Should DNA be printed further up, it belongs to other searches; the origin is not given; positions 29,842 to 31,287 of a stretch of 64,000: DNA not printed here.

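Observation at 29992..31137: MocA/YgfJ-like nucleotidyltransferase fused to a THEP1/MobB-like P-loop NTPase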

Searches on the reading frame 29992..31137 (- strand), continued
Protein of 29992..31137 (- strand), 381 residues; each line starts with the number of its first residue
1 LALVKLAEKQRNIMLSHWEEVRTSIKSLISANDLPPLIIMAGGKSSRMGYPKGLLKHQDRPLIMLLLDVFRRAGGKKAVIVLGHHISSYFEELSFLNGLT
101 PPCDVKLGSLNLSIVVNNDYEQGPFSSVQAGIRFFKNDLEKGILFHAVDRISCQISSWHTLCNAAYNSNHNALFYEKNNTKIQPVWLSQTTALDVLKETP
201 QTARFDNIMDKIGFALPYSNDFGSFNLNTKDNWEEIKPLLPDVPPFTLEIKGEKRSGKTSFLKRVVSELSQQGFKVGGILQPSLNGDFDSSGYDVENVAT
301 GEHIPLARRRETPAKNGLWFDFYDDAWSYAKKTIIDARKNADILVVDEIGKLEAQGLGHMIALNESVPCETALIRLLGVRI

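Call 68: search_protein_families(library=pfam, proteins=[L012:3628-4272:+, L012:4269-4823:+, L041:14809-16017:+, L041:14193-14816:+, L034:9354-9983:+, L022:2414-3040:+, L014:9151-9777:+, L014:10360-11637:+], max_evalue=0.1)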
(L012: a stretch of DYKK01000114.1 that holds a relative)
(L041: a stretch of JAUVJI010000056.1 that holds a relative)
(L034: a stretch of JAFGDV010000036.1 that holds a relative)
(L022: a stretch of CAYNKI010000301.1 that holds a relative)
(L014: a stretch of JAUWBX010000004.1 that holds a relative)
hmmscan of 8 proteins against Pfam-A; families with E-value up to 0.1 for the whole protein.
L012:3628-4272:+ (214 aa): 0 families

L012:4269-4823:+ (185 aa): 0 families

L041:14809-16017:+ (403 aa): 0 families

L041:14193-14816:+ (208 aa): 3 families
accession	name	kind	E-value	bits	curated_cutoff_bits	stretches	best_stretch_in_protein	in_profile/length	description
PF12804.13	NTP_transf_3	-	3e-30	105.9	27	1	20-169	1-155/160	MobA-like NTP transferase domain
PF02348.25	CTP_transf_3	-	0.0036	17.6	22.6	1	20-69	2-52/217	Cytidylyltransferase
PF01983.22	CofC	-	0.075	12.7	22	0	67-132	58-122/217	Guanylyl transferase CofC like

L034:9354-9983:+ (210 aa): 0 families

L022:2414-3040:+ (209 aa): 0 families

L014:9151-9777:+ (209 aa): 0 families

L014:10360-11637:+ (426 aa): 3 families
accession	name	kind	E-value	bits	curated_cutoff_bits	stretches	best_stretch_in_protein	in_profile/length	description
PF12804.13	NTP_transf_3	-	2.5e-36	125.7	27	1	243-389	1-153/160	MobA-like NTP transferase domain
PF02348.25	CTP_transf_3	-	0.0014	18.9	22.6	1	243-292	2-52/217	Cytidylyltransferase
PF03205.20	MobB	-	0.012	15.9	26.6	0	67-99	8-36/133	Molybdopterin guanine dinucleotide synthesis protein B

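Call 72: search_protein_families(library=pfam, proteins=[L014:7269-8141:+, L014:8198-9076:+, L014:11594-12565:+, L041:8723-9973:+, L041:10520-12223:-, L041:12238-12897:-, L041:12872-14122:-, L034:8316-8957:+, L034:10452-11387:+, L034:6938-8374:-], max_evalue=0.001)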
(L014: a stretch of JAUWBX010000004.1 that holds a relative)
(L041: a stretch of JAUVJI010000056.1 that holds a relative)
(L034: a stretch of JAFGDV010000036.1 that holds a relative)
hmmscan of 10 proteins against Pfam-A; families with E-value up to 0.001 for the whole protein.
L014:7269-8141:+ (291 aa): 0 families

L014:8198-9076:+ (293 aa): 0 families

L014:11594-12565:+ (324 aa): 2 families
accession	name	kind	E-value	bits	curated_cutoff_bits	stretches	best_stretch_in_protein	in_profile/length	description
PF03453.22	MoeA_N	-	1.3e-43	148.9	30.8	1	16-172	2-160/160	MoeA N-terminal region (domain I and II)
PF00994.29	MoCF_biosynth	-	2e-23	83.1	26.6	1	185-323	1-135/144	Probable molybdopterin binding domain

L041:8723-9973:+ (417 aa): 1 family
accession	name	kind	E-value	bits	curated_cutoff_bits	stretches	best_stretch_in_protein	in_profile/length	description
PF02547.20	Queuosine_synth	-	3.6e-101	339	25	1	18-413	2-321/322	Queuosine biosynthesis protein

L041:10520-12223:- (568 aa): 3 families
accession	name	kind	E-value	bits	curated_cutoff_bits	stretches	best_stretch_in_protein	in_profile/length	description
PF00924.24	MS_channel_2nd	-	4.5e-20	72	20.2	1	367-433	2-68/68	Mechanosensitive ion channel, beta-domain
PF21082.3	MS_channel_3rd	-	2e-13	51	21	1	444-525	3-88/88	Mechanosensitive ion channel MscS, C-terminal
PF05552.17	MS_channel_1st_1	-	0.00012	22.3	22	1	264-299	2-37/50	Mechanosensitive ion channel, conserved TM helix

L041:12238-12897:- (220 aa): 2 families
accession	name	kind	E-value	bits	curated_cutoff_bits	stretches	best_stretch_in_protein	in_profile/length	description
PF00072.30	Response_reg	-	1.1e-25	90.4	30.2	1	105-212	1-107/111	Response regulator receiver domain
PF02518.31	HATPase_c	-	3.5e-20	72.9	26.4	1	4-79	37-110/111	Histidine kinase-, DNA gyrase B-, and HSP90-like ATPase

L041:12872-14122:- (417 aa): 2 families
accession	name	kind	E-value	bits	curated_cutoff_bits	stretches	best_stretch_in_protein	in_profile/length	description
PF00512.31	HisKA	-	5e-18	65.3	26.9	1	260-324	2-65/66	His Kinase A (phospho-acceptor) domain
PF02518.31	HATPase_c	-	0.00029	21.7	26.4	0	377-404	2-30/111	Histidine kinase-, DNA gyrase B-, and HSP90-like ATPase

L034:8316-8957:+ (214 aa): 1 family
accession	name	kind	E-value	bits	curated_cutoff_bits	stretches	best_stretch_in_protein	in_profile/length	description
PF21827.1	New_glue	-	4.9e-05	23.4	31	0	3-35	1-32/94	New glue protein family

L034:10452-11387:+ (312 aa): 2 families
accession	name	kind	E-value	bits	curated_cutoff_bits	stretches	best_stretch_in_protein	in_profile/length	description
PF02741.20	FTR_C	-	2.2e-52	177.5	25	1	165-311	1-147/149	FTR, proximal lobe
PF01913.23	FTR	-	1.4e-44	152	27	1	21-161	7-141/142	Formylmethanofuran-tetrahydromethanopterin formyltransferase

L034:6938-8374:- (479 aa): 1 family
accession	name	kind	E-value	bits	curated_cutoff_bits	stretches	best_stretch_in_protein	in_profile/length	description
PF01841.26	Transglut_core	-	7e-08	33.1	23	1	131-199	3-73/108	Transglutaminase-like superfamily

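Call 86: find_related_loci(query=A1, collection=metagenome_contigs, flank=10000)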
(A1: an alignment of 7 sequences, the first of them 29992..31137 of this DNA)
Query A1 (381 aa) in metagenome_contigs; peptide patterns used: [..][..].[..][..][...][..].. (x = any residue, [..] = any of these).
600 stretches matched a pattern (row limit reached: there are more); 35 encode a relative of the query (tblastn E <= 1e-3); 35 distinct loci.
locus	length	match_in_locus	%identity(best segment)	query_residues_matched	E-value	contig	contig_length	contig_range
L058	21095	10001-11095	39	11-380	2e-67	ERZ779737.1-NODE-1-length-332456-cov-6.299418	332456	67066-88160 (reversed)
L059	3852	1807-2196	35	250-374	2e-17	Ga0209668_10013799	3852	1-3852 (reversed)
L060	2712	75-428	36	250-359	3e-14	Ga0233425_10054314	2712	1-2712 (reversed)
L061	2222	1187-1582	31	245-377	7e-12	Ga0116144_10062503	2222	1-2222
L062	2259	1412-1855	29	223-356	1e-10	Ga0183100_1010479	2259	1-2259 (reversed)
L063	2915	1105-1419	32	250-353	1e-10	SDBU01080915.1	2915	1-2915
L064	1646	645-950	33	252-353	1e-10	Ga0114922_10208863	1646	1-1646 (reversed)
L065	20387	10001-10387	26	250-377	5e-10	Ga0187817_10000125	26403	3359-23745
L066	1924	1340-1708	27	256-377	8e-10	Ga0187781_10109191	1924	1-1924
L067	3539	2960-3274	32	250-353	2e-9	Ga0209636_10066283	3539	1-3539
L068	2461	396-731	30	243-353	2e-9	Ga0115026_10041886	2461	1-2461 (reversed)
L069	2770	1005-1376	28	230-353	5e-9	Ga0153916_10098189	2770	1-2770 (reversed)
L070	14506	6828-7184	28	257-374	8e-9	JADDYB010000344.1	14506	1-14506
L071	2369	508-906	28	244-377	9e-9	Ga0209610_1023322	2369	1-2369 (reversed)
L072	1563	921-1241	32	250-355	7e-9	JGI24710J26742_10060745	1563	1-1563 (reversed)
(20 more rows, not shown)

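Call 90: search_solved_structures(query=L017:8494-9324:+, max_evalue=0.001)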
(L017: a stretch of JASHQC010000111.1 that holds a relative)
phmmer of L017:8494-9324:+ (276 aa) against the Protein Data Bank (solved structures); distinct sequences matched with E-value up to 0.001: 15.
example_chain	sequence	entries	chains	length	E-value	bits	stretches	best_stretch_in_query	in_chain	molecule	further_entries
3d54_D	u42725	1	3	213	1.5e-22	83.5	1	54-242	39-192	Phosphoribosylformylglycinamidine synthase 1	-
6lyl_A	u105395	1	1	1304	6.1e-21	78.2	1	8-249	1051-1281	Phosphoribosylformylglycinamidine synthase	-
6jta_A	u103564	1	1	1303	6.1e-21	78.2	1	8-249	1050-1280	Phosphoribosylformylglycinamidine synthase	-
4r7g_A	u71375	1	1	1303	6.1e-21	78.2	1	8-249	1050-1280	Phosphoribosylformylglycinamidine synthase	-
6lym_A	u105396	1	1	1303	6.2e-21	78.2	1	8-249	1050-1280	Phosphoribosylformylglycinamidine synthase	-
6jt7_A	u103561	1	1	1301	6.2e-21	78.2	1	8-249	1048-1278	Phosphoribosylformylglycinamidine synthase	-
1t3t_A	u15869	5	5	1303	6.2e-21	78.2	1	8-249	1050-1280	Phosphoribosylformylglycinamidine synthase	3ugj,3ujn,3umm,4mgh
6lyo_A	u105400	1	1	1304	6.2e-21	78.2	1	8-249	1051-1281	Phosphoribosylformylglycinamidine synthase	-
6jt9_A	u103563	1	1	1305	6.2e-21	78.2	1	8-249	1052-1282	Phosphoribosylformylglycinamidine synthase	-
6jt8_A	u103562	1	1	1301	6.2e-21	78.2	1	8-249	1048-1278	Phosphoribosylformylglycinamidine synthase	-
4lgy_A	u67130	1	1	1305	6.2e-21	78.2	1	8-249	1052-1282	Phosphoribosylformylglycinamidine synthase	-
4l78_A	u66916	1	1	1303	3.8e-20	75.6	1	8-249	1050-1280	Phosphoribosylformylglycinamidine synthase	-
6lyk_A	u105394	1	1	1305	3.8e-20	75.6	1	8-249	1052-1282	Phosphoribosylformylglycinamidine synthase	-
7dw7_A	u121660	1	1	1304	4.7e-20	75.3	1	14-249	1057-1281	Phosphoribosylformylglycinamidine synthase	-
9n9w_A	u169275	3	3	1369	4.7e-17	65.5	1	8-241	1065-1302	Phosphoribosylformylglycinamidine synthase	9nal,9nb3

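Call 91: search_solved_structures(query=L017:9429-10013:+, max_evalue=0.001)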
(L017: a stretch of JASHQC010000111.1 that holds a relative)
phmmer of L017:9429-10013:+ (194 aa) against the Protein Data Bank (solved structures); distinct sequences matched with E-value up to 0.001: 0.

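Call 92: search_solved_structures(query=L017:10651-11649:+, max_evalue=0.001)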
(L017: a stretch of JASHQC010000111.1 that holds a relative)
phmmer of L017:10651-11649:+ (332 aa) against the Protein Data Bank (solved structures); distinct sequences matched with E-value up to 0.001: 2.
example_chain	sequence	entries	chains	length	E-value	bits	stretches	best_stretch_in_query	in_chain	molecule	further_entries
2dul_A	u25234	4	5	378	3.6e-37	131.7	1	27-322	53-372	N(2),N(2)-dimethylguanosine tRNA methyltransferase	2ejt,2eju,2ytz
3axs_A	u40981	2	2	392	3.8e-31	111.9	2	27-189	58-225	Probable N(2),N(2)-dimethylguanosine tRNA methyltransferase Trm1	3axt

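Call 93: search_solved_structures(query=L014:10360-11637:+, max_evalue=0.01)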
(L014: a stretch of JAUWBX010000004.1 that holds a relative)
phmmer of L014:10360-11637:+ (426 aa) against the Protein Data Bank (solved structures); distinct sequences matched with E-value up to 0.01: 10.
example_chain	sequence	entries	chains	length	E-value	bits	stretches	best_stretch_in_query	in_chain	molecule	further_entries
1h4d_A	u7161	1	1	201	3.7e-18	68.7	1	241-420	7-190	MOLYBDOPTERIN-GUANINE DINUCLEOTIDE BIOSYNTHESIS PROTEIN A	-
1e5k_A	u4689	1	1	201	3.9e-18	68.7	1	241-420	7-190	MOLYBDOPTERIN-GUANINE DINUCLEOTIDE BIOSYNTHESIS PROTEIN A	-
1fr9_A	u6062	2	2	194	4e-18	68.6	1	241-419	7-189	MOLYBDOPTERIN-GUANINE DINUCLEOTIDE BIOSYNTHESIS PROTEIN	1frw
1hjl_A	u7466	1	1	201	1.8e-17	66.5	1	241-419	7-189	MOLYBDOPTERIN-GUANINE DINUCLEOTIDE BIOSYNTHESIS PROTEIN A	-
1hjj_A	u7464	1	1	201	1.8e-17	66.5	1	241-419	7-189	MOLYBDOPTERIN-GUANINE DINUCLEOTIDE BIOSYNTHESIS PROTEIN A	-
1h4e_A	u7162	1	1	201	1.9e-17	66.4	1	241-420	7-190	MOLYBDOPTERIN-GUANINE DINUCLEOTIDE BIOSYNTHESIS PROTEIN A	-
1h4c_A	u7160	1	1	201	2.3e-17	66.2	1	241-420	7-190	MOLYBDOPTERIN-GUANINE DINUCLEOTIDE BIOSYNTHESIS PROTEIN A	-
2e8b_A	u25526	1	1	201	1.1e-16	63.9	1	239-415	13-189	Probable molybdopterin-guanine dinucleotide biosynthesis protein A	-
3ngw_A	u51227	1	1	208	4.8e-09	38.7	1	244-403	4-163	Molybdopterin-guanine dinucleotide biosynthesis protein A (MobA)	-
2dpw_A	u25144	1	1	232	0.0017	20.4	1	242-365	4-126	Hypothetical protein TTHA0179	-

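Call 98: list_cluster_members(proteins=[P0001, P0007, P0363, P0190])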
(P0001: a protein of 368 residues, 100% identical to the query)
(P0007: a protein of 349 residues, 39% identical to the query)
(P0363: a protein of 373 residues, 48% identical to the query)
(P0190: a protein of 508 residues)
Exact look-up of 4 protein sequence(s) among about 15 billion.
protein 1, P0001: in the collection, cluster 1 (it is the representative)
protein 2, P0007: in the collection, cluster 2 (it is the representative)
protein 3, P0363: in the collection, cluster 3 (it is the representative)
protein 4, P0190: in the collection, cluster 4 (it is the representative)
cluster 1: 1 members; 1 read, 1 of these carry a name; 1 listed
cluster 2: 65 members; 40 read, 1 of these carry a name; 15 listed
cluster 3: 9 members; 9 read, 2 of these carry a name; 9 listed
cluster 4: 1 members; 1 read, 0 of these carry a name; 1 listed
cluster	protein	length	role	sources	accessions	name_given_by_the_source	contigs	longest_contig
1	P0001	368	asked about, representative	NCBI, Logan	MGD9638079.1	MAG: NTP transferase domain-containing protein [Alphaproteobacteria bacterium]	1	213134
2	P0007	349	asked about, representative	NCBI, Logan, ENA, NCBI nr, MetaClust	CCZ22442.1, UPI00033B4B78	nucleoside-triphosphatase THEP1 [Acetobacter sp. CAG:977] | status=active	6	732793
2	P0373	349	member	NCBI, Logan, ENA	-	-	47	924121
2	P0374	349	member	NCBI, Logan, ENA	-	-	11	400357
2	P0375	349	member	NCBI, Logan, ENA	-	-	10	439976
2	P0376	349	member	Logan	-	-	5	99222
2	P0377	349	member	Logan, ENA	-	-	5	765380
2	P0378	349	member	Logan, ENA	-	-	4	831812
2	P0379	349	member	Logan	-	-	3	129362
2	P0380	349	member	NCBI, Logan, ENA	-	-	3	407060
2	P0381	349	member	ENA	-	-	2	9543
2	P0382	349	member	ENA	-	-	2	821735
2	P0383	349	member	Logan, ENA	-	-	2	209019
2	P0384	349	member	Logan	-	-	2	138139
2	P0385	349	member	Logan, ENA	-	-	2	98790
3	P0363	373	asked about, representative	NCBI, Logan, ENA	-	-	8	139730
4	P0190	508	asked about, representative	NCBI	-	-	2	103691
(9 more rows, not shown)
